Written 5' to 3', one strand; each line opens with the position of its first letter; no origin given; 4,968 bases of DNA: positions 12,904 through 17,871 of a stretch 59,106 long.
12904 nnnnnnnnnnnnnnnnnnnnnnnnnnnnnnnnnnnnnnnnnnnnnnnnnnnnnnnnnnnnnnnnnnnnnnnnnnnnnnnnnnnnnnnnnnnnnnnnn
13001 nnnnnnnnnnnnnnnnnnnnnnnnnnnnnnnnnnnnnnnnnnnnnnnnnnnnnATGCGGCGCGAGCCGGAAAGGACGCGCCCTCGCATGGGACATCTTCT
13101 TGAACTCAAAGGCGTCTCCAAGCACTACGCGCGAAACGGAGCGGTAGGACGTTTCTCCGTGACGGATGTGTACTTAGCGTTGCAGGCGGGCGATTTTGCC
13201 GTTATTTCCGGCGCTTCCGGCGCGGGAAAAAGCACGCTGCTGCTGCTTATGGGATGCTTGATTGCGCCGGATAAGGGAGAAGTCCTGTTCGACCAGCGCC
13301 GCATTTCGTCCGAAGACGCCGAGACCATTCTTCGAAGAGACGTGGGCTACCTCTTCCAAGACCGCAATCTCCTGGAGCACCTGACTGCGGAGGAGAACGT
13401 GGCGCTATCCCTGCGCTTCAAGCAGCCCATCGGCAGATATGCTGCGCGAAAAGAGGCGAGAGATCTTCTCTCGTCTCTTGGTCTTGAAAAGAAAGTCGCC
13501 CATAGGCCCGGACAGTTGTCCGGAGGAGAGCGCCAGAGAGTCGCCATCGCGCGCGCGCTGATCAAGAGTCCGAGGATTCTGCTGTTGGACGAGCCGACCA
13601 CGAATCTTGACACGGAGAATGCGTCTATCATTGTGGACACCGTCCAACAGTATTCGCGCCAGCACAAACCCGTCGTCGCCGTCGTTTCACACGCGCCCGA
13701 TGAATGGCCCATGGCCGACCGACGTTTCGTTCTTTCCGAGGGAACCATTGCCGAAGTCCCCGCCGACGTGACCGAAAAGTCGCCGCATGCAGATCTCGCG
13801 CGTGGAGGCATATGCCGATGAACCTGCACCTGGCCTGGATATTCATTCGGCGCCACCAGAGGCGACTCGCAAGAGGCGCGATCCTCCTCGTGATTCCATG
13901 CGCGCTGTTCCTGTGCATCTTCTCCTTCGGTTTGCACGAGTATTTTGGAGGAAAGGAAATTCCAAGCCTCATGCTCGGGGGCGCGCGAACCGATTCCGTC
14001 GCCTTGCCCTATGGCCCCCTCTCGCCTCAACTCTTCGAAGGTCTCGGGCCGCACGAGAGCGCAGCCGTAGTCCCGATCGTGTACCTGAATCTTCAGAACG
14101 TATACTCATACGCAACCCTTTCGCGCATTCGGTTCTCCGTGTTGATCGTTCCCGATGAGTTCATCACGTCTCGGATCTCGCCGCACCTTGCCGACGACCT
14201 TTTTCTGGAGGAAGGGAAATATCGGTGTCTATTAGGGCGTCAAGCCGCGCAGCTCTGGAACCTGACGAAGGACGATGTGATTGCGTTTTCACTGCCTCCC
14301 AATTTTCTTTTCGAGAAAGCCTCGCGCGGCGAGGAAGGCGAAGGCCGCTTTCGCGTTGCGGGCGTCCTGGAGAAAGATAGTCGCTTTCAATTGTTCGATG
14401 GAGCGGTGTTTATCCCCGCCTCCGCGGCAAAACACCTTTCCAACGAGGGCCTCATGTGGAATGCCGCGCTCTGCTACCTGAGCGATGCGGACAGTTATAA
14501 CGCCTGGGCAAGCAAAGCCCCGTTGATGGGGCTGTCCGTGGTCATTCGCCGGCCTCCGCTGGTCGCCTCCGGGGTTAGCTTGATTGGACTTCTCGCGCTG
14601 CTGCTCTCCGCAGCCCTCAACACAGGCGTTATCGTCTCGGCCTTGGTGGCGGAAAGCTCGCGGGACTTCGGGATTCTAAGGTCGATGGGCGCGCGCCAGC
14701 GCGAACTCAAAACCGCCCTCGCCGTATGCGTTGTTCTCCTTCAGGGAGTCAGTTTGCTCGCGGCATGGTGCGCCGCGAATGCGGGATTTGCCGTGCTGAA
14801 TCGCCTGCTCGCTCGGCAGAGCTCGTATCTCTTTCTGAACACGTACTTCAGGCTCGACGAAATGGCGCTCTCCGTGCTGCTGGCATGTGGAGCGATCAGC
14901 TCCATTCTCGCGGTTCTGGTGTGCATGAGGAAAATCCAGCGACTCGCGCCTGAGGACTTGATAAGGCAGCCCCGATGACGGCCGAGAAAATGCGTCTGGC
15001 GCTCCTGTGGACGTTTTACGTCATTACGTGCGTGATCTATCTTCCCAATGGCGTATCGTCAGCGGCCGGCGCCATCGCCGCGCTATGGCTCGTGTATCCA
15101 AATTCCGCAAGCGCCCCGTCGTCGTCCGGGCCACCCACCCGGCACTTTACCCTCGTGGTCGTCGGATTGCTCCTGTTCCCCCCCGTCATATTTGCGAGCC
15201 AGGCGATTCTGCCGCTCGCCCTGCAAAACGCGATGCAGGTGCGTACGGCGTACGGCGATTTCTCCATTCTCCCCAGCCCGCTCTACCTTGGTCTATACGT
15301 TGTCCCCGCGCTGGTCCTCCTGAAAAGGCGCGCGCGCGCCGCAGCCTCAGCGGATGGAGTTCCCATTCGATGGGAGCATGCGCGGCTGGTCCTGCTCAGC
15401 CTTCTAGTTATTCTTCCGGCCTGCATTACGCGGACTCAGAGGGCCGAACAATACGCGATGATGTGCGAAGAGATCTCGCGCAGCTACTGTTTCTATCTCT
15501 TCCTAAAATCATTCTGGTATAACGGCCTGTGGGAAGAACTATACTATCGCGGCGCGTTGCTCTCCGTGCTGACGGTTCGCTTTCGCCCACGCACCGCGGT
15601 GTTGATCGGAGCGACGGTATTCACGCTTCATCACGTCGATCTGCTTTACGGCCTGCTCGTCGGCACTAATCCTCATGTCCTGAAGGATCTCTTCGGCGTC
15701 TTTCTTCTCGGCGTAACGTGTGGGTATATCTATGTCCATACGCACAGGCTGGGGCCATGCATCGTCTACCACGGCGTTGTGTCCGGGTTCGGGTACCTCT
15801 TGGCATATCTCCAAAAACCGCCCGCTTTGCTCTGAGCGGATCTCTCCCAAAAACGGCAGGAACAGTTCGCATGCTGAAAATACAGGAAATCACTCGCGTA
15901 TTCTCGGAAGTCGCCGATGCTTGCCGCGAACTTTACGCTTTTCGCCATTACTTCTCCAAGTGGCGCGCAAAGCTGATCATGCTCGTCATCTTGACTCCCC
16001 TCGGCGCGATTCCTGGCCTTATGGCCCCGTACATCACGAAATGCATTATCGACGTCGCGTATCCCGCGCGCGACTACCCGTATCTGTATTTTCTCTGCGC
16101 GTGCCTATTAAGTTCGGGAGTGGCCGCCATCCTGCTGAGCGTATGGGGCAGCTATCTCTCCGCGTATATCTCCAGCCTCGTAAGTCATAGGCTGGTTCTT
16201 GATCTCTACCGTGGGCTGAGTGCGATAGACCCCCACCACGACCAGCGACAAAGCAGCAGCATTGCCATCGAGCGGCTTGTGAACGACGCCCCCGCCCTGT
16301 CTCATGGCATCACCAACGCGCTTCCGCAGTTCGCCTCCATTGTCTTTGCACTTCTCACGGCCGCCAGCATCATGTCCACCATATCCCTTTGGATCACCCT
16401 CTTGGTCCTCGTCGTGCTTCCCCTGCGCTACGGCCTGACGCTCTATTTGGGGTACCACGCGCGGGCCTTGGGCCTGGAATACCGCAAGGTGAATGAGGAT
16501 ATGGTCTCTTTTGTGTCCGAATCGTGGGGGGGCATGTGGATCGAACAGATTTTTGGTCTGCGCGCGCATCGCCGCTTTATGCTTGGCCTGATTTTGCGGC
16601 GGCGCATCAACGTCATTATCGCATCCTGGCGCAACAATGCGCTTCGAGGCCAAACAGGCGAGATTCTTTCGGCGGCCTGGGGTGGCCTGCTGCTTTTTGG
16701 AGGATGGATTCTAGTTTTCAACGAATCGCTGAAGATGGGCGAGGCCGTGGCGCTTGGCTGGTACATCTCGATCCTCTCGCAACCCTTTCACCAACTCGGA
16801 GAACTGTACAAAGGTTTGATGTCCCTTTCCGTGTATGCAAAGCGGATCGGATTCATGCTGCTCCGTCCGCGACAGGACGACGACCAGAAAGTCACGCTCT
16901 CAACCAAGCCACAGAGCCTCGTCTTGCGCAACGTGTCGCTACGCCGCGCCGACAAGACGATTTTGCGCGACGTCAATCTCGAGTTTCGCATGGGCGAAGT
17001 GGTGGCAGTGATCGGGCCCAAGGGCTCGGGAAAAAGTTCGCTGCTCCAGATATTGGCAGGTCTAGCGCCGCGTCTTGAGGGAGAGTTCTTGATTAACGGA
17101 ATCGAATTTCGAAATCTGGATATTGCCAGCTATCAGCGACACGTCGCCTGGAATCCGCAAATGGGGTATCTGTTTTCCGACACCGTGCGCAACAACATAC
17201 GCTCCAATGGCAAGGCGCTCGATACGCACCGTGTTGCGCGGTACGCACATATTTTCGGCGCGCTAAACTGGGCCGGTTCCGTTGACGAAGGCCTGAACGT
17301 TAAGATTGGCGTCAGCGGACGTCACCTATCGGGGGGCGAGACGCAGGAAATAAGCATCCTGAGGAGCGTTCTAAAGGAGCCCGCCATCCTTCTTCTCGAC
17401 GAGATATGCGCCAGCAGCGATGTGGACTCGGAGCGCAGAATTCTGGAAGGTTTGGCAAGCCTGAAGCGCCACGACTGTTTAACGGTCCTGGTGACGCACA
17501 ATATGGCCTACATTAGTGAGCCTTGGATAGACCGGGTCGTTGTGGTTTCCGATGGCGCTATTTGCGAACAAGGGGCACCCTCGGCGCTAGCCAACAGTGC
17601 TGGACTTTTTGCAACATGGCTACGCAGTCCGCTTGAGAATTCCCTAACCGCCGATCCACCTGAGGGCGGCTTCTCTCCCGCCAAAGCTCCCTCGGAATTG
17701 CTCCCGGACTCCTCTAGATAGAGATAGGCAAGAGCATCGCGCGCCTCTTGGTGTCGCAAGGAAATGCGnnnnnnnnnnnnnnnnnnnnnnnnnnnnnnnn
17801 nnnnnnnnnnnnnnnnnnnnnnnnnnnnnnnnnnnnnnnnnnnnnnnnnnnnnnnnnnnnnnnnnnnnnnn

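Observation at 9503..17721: RiPP-like biosynthetic gene cluster with two radical SAM enzymes and a Cys-rich precursor, a candidate new ranthipeptide/sactipeptide-type product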

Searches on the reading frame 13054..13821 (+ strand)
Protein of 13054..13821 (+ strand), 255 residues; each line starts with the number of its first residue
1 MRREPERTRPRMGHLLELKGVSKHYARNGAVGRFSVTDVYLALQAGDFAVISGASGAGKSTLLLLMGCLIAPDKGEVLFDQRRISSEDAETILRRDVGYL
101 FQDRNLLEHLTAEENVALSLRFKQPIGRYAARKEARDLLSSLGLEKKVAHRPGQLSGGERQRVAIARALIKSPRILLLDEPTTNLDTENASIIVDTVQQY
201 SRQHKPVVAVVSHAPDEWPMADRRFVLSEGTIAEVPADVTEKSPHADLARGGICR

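Call 3: search_protein_families(library=pfam, proteins=[window:13054-13821:+], max_evalue=0.01)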
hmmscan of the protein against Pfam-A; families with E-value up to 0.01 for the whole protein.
window:13054-13821:+ (255 aa): 8 families
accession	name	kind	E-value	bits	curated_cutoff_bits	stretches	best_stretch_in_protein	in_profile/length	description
PF00005.33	ABC_tran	-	2.2e-34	119.4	25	1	37-183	2-137/137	ABC transporter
PF02463.25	SMC_N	-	1.2e-05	25.3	40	1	47-213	25-197/220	RecF/RecN/SMC N terminal domain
PF13304.12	AAA_21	-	2.1e-05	25.2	27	0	155-202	238-288/304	AAA domain, putative AbiEii toxin, Type IV TA system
PF13481.12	AAA_25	-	0.00011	22.3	27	1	43-106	30-100/195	AAA domain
PF25199.1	nSTAND_NTPase5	-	0.00063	20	34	1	46-86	41-82/145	Novel STAND NTPase 5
PF13555.12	AAA_29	-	0.0023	18.1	27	1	46-71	23-47/61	P-loop containing region of AAA domain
PF13191.12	AAA_16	-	0.0025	18.8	32.6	1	47-192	25-151/167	AAA ATPase domain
PF13558.12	SbcC_Walker_B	-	0.0029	18.3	27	0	145-197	23-88/90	SbcC/RAD50-like, Walker B motif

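Call 4: search_protein_families(library=ncbifam, proteins=[window:13054-13821:+], max_evalue=0.01)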
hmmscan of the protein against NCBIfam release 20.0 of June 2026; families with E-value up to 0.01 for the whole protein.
window:13054-13821:+ (255 aa): 194 families (the best 25 are shown)
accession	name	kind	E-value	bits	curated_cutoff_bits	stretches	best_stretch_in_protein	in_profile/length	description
TIGR02982.1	heterocyst_DevA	subfamily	5.3e-52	176.6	295.8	1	18-232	4-219/220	ABC exporter ATP-binding subunit, DevA family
TIGR02673.1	FtsE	equivalog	4.7e-48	163.7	264.85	1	16-215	2-197/214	cell division ATP-binding protein FtsE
TIGR02211.1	LolD_lipo_ex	equivalog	9.8e-48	162.6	307.75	1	15-233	1-220/221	lipoprotein-releasing ABC transporter ATP-binding protein LolD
TIGR03608.1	L_ocin_972_ABC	subfamily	4.6e-47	160.2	254.85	1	36-223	14-202/206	putative bacteriocin export ABC transporter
NF008639.0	PRK11629.1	equivalog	8.8e-44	149.7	360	1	15-215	6-207/234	lipoprotein-releasing ABC transporter ATP-binding protein LolD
NF040933.2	ABC_arch_GlcV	equivalog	4.3e-43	147.5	450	1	18-238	5-228/357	glucose ABC transporter ATP-binding protein GlcV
NF038007.1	ABC_ATP_DarD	equivalog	4.4e-42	144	375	1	16-230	2-216/218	darobactin export ABC transporter ATP-binding protein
NF007826.0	PRK10535.1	equivalog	1.6e-41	142.3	966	1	12-242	1-231/648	macrolide ABC transporter ATP-binding protein/permease MacB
TIGR03265.1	PhnT2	equivalog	7.9e-39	133.9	457.7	1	34-235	18-216/353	putative 2-aminoethylphosphonate ABC transporter ATP-binding protein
TIGR02142.1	modC_ABC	equivalog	9e-39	133.7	285.05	1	38-233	15-211/353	molybdenum ABC transporter ATP-binding protein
NF006987.0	PRK09452.1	equivalog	9e-39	133.2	482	1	12-235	14-229/378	spermidine/putrescine ABC transporter ATP-binding protein PotA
NF040840.2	tungstate_WtpC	equivalog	1.1e-38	133.4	440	1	18-236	4-213/347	tungstate ABC transporter ATP-binding protein WtpC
TIGR04521.1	ECF_ATPase_2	equivalog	1.4e-38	132.5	330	1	17-233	2-224/279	energy-coupling factor transporter ATPase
NF007027.0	PRK09493.1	equivalog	2e-38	132.1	379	1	16-234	2-216/240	glutamine ABC transporter ATP-binding protein GlnQ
TIGR02315.1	ABC_phnC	equivalog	2.1e-38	132.1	266.1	1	16-213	2-204/243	phosphonate ABC transporter ATP-binding protein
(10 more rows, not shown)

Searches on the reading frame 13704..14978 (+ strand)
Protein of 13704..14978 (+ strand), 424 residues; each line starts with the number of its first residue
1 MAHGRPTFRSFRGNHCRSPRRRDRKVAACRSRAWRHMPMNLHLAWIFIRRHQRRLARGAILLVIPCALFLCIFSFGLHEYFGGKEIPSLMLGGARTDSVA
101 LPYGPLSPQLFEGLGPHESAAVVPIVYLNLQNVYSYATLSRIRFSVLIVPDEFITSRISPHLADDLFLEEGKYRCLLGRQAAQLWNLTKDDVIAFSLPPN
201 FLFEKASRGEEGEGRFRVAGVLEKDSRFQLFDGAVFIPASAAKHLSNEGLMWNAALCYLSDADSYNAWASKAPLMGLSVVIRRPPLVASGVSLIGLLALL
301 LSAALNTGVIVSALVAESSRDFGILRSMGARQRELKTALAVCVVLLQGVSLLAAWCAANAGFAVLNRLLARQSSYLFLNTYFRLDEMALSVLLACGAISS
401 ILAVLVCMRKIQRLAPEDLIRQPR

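Call 3: search_protein_families(library=pfam, proteins=[window:13704-14978:+], max_evalue=0.01)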
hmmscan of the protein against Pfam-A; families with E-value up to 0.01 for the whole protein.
window:13704-14978:+ (424 aa): 2 families
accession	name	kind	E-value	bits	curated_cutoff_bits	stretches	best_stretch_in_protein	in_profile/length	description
PF02687.27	FtsX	-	3.5e-06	27.5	25.5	1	296-407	4-111/120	FtsX-like permease C-terminal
PF12704.14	MacB_PCD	-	0.0058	17.4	27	1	119-246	68-180/207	MacB-like periplasmic core domain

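Call 4: search_protein_families(library=ncbifam, proteins=[window:13704-14978:+], max_evalue=0.01)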
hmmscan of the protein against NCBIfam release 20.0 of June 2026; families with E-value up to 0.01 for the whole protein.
window:13704-14978:+ (424 aa): 1 family
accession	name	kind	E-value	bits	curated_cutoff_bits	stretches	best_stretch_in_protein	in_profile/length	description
TIGR02212.1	lolCE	equivalog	0.0081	15.1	362.45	0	297-337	274-314/411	lipoprotein-releasing ABC transporter permease subunit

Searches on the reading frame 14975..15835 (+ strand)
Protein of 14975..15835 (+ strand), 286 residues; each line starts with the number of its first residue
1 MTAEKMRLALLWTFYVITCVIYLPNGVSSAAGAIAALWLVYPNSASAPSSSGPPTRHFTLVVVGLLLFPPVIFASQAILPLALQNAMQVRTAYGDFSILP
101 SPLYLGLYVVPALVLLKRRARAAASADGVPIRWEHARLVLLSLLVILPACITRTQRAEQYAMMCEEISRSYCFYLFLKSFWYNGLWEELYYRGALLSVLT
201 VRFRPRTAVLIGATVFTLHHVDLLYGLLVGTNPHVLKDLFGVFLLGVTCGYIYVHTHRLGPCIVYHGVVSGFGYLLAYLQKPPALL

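Call 3: search_protein_families(library=pfam, proteins=[window:14975-15835:+], max_evalue=0.01)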
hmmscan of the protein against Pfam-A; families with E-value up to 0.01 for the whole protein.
window:14975-15835:+ (286 aa): 1 family
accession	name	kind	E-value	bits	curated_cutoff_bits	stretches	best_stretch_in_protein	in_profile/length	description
PF02517.21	Rce1-like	-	8.2e-14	52.1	22.4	1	173-269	5-90/93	Type II CAAX prenyl endopeptidase Rce1-like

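Call 4: search_protein_families(library=ncbifam, proteins=[window:14975-15835:+], max_evalue=0.01)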
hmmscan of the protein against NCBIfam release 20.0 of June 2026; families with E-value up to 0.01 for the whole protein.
window:14975-15835:+ (286 aa): 3 families
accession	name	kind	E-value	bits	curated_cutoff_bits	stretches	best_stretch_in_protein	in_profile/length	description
NF041647.1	ABC_perm_CPBP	equivalog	3.6e-08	32.6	435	1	139-277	506-634/636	ABC transporter permease subunit/CPBP intramembrane protease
NF040589.1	CPBP_Synerg_MrtS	equivalog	6.8e-05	23.1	130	1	181-268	81-158/170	Synerg-CTERM system glutamic-type intramembrane protease MrtS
NF040914.1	Mrt_core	domain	0.0065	16.5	100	0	181-269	9-97/108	myxosortase family intramembrane protease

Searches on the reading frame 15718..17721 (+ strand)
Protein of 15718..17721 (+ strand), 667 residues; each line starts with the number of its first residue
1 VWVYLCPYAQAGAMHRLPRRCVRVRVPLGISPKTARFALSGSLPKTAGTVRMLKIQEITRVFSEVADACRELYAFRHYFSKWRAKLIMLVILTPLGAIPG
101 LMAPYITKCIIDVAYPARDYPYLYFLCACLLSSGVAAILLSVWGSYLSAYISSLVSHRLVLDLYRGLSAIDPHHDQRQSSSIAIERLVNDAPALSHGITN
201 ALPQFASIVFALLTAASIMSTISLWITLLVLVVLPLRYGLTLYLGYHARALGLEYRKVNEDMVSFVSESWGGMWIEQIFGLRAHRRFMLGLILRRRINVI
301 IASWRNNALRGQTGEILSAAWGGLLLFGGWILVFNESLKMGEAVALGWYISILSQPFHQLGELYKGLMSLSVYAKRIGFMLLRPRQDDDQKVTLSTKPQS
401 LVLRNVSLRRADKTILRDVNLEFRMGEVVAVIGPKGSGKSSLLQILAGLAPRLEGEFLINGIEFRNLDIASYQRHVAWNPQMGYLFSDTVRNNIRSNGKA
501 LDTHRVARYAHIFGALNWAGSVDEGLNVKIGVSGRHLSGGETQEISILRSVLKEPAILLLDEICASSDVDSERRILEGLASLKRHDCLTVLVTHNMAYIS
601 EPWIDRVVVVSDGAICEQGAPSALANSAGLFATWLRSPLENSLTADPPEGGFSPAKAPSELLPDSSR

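Call 3: search_protein_families(library=pfam, proteins=[window:15718-17721:+], max_evalue=0.01)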
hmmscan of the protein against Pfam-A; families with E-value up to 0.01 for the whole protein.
window:15718-17721:+ (667 aa): 6 families
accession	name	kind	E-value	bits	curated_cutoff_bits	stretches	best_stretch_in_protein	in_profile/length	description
PF00005.33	ABC_tran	-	3.4e-24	86.4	25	1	416-563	1-135/137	ABC transporter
PF00664.28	ABC_membrane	-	3.1e-18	66.9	28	1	86-357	1-274/274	ABC transporter transmembrane region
PF20703.3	nSTAND1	-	0.00015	21.9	27.1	1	424-454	31-59/379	Novel STAND NTPase 1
PF13304.12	AAA_21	-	0.00025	21.6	27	0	429-453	2-26/304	AAA domain, putative AbiEii toxin, Type IV TA system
PF13748.11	ABC_membrane_3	-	0.0025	17.7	27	1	180-262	95-173/237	ABC transporter transmembrane region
PF13555.12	AAA_29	-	0.0082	16.3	27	0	420-443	16-39/61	P-loop containing region of AAA domain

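Call 4: search_protein_families(library=ncbifam, proteins=[window:15718-17721:+], max_evalue=0.01)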
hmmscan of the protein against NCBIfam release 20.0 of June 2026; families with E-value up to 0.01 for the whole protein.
window:15718-17721:+ (667 aa): 188 families (the best 25 are shown)
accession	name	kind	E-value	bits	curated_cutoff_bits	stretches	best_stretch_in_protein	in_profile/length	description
TIGR02203.1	MsbA_lipidA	equivalog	9.2e-59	199.4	602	1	78-633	8-564/572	lipid A export permease/ATP-binding protein MsbA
TIGR01846.1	type_I_sec_HlyB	subfamily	1.8e-53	181.9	725.55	1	77-633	132-687/694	type I secretion system permease/ATPase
TIGR02204.1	MsbA_rel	hypoth_equivalog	5.5e-52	177.2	780.4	1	70-633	4-570/576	ABC transporter, permease/ATP-binding protein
TIGR03375.1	type_I_sec_LssB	subfamily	1.2e-50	172.5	693.1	1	91-623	156-687/696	type I secretion system permease/ATPase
TIGR00958.1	3a01208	subfamily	1.5e-48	165.6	874.6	1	80-632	158-708/711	antigen peptide transporter 2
TIGR02857.1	CydD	equivalog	9.5e-48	163.4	435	1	355-609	275-528/529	thiol reductant ABC exporter subunit CydD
NF008379.0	PRK11174.1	equivalog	1.6e-44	152.6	684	1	355-637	302-583/588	heme ABC transporter permease/ATP-binding protein CydD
TIGR03796.1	NHLM_micro_ABC1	equivalog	4.3e-43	147.5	853.3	1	62-634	132-708/710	NHLP family bacteriocin export ABC transporter peptidase/permease/ATPase subunit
TIGR01842.1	type_I_sec_PrtD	subfamily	1.2e-41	142.9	510.15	1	302-620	220-536/544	type I secretion system permease/ATPase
NF052233.1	CphA_assoc_ABC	equivalog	2.9e-41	141.6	880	1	70-633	170-738/766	cyanophycin metabolism-associated ABC transporter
NF045513.1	HepA_fam_ABC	equivalog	5.6e-41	140.7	725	1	122-630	93-601/610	heterocyst formation ABC transporter subunit HepA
NF008381.0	PRK11176.1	equivalog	6e-41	140.5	867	1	380-633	320-574/582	lipid A ABC transporter ATP-binding protein/permease MsbA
NF010178.0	PRK13657.1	equivalog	9.5e-40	136.6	733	1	173-637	105-569/588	glucan ABC transporter ATP-binding protein/ permease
TIGR03797.1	NHLM_micro_ABC2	equivalog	3.3e-39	134.9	709.4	1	69-634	123-681/686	NHLP bacteriocin export ABC transporter permease/ATPase subunit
TIGR01193.1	bacteriocin_ABC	subfamily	4.7e-38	131.2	523.85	1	87-633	158-704/708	peptide cleavage/export ABC transporter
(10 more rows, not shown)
